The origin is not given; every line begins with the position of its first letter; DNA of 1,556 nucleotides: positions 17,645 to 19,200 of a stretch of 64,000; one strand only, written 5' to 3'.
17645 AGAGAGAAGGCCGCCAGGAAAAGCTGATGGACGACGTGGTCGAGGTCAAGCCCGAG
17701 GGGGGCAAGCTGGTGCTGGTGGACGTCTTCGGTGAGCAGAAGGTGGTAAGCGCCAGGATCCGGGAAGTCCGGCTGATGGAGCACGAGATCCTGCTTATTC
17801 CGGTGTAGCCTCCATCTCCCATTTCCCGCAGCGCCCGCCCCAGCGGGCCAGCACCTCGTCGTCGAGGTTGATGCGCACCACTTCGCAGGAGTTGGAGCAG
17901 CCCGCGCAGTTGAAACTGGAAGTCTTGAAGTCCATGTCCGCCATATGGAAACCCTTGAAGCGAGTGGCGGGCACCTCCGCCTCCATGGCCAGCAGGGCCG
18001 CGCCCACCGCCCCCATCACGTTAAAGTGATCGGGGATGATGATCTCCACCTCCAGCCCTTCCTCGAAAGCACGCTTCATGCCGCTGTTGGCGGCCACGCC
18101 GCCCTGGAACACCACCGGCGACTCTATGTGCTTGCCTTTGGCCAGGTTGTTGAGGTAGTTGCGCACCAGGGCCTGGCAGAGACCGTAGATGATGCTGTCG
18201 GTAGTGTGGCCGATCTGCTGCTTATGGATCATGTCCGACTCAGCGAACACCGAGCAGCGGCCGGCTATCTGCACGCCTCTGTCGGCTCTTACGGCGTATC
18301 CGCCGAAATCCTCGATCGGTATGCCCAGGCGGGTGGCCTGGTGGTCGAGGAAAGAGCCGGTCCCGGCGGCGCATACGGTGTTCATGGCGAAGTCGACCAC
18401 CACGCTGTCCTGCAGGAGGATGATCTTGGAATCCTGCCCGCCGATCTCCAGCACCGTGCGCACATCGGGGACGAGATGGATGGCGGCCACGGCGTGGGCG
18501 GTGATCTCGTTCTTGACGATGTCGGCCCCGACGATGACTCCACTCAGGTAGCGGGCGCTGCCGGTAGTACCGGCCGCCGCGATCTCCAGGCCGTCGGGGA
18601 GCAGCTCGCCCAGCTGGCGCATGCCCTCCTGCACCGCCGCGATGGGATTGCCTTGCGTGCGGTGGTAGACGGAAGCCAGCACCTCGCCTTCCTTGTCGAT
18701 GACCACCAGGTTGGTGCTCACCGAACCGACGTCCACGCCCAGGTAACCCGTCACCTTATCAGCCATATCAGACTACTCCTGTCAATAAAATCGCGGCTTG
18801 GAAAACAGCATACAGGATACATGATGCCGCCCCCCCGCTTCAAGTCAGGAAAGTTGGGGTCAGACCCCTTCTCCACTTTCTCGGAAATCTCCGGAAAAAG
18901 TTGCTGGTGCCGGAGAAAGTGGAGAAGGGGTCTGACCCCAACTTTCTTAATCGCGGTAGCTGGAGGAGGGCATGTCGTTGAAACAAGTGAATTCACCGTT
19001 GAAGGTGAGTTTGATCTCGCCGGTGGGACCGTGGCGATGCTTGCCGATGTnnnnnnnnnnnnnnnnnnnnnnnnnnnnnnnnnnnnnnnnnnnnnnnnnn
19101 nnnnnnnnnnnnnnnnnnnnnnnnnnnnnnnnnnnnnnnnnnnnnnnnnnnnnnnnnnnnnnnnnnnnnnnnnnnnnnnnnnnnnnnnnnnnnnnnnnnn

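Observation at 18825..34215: Dispersed palindromic repeat family (core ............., flank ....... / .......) at gene 3' ends; translates as KGSDPNF in spurious ORFs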

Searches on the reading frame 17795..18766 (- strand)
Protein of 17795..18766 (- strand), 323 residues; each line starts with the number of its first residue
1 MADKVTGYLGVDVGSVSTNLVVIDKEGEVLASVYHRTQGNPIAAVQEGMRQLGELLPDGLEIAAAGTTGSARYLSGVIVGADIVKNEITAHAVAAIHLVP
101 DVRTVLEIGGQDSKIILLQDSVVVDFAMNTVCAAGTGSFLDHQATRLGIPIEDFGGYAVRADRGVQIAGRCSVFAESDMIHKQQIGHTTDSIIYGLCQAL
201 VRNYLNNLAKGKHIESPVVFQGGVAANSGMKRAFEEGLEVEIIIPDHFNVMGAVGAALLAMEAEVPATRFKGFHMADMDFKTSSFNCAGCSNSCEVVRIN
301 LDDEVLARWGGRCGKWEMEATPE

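Call 12: search_protein_families(library=pfam, proteins=[window:17795-18766:-])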
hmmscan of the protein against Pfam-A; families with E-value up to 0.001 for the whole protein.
window:17795-18766:- (323 aa): 1 family
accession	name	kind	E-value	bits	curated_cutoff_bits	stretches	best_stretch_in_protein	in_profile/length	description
PF01869.26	BcrAD_BadFG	-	3.6e-47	161.6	31.5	1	9-260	1-271/271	BadF/BadG/BcrA/BcrD ATPase family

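Call 33: find_encoding_contigs(protein=window:17795-18766:-, flank=10000, max_places=4)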
Protein window:17795-18766:- (323 aa): no gene with exactly this product is on record in the collection.

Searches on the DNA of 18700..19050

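Call 45: search_rna_families(source=window, start=18700, end=19050, threshold=evalue, max_evalue=1)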
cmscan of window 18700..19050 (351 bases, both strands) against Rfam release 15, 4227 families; matches with E-value up to 1: 16.
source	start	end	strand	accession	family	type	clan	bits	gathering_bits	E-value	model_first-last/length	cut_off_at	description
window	18845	18952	-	RF03880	mir-1684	Gene; miRNA;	-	42.8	60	1.2e-07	1-87/87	no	mir-1684 microRNA precursor family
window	18842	18953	-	RF01921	mir-1296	Gene; miRNA;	-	38.4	100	3.9e-06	1-87/87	no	mir-1296 microRNA precursor family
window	18842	18953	+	RF01921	mir-1296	Gene; miRNA;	-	35.2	100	2.6e-05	1-87/87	no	mir-1296 microRNA precursor family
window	18862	18933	+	RF04132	mir-4436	Gene; miRNA;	-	31.8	74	5.5e-05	1-85/85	no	mir-4436 microRNA precursor family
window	18857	18938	+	RF03488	mir-2366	Gene; miRNA;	-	31.5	68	0.00039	1-83/83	no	mir-2366 microRNA precursor family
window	18843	18950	+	RF01027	mir-765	Gene; miRNA;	-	26.9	130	0.0026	1-114/114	no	mir-765 microRNA precursor family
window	18858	18939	-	RF03179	mir-1182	Gene; miRNA;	-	25.7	90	0.0084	1-96/96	no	mir-1182 microRNA precursor family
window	18857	18938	-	RF00884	MIR815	Gene; miRNA;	-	25.2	63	0.0092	1-81/81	no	MIR815 microRNA precursor family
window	18852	18943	+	RF03195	mir-3934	Gene; miRNA;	-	23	84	0.039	1-92/92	no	mir-3934 microRNA precursor family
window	18850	18945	+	RF03428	mir-6134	Gene; miRNA;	-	22.1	109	0.037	1-87/87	no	mir-6134 microRNA precursor family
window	18844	18949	-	RF03398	mir-3552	Gene; miRNA;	-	21.3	120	0.056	1-105/105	no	mir-3552 microRNA precursor family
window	18857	18938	+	RF03989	mir-7950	Gene; miRNA;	-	20.7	82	0.095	1-59/59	no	mir-7950 microRNA precursor family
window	18839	18959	-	RF01027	mir-765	Gene; miRNA;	-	20.6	130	0.12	1-114/114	no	mir-765 microRNA precursor family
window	18799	18952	-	RF01487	rliI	Gene; sRNA;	-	19.2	45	0.0058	1-239/239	no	Listeria sRNA rliI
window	18850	18944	+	RF03965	mir-8927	Gene; miRNA;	-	18.9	160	0.19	1-145/145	no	mir-8927 microRNA precursor family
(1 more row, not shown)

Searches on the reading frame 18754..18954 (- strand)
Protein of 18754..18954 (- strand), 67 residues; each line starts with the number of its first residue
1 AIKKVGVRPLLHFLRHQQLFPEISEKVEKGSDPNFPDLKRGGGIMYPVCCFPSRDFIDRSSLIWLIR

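Call 65: find_homologous_proteins(query=window:18754-18954:-, max_evalue=10)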
Query seq(67 aa): no candidate shares three 5-residue words with the query. No homologue found.
